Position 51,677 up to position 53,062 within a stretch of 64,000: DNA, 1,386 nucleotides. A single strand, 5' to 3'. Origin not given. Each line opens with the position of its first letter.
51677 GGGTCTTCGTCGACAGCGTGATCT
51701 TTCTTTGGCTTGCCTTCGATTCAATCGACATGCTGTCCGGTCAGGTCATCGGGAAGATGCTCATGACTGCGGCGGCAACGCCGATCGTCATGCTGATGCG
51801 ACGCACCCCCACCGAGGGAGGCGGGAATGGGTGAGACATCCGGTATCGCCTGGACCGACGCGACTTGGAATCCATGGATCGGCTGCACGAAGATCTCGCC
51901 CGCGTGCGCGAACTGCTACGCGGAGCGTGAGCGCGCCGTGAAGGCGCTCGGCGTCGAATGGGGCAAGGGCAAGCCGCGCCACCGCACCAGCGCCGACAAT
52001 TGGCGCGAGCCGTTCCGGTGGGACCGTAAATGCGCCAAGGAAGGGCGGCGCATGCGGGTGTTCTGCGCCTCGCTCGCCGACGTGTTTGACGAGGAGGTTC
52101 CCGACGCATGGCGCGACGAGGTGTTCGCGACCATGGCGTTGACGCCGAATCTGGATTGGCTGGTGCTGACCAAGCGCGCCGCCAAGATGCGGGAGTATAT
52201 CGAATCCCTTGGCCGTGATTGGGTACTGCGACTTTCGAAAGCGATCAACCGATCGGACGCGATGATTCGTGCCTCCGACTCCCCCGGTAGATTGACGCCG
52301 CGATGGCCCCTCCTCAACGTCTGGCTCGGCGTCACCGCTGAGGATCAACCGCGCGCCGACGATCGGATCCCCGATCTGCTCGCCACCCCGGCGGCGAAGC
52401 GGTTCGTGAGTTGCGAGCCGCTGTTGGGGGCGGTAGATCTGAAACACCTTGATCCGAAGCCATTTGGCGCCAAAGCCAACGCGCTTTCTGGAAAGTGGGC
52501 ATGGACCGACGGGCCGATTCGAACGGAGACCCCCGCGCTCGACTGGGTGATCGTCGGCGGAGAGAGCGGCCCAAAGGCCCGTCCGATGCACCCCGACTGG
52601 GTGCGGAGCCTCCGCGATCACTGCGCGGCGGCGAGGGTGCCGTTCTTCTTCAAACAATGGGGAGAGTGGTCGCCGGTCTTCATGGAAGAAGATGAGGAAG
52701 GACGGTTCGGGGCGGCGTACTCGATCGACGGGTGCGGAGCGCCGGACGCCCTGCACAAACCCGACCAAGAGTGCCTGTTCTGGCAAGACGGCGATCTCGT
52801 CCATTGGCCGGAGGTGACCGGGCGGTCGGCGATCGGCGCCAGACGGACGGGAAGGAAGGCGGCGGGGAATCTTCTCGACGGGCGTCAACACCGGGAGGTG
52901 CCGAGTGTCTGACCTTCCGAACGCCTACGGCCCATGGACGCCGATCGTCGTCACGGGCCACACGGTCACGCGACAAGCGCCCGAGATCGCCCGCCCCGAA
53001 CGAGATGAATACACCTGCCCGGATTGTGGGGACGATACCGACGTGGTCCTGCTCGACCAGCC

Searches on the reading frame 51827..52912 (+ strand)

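Call 50: search_protein_families(library=phrogs, proteins=[window:51827-52912:+], max_evalue=0.00001)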
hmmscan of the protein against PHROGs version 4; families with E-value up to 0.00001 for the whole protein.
window:51827-52912:+ (361 aa): 1 family
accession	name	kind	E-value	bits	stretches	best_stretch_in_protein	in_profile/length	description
phrog_2045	-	unknown function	6.7e-105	351.8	1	1-360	1-285/299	-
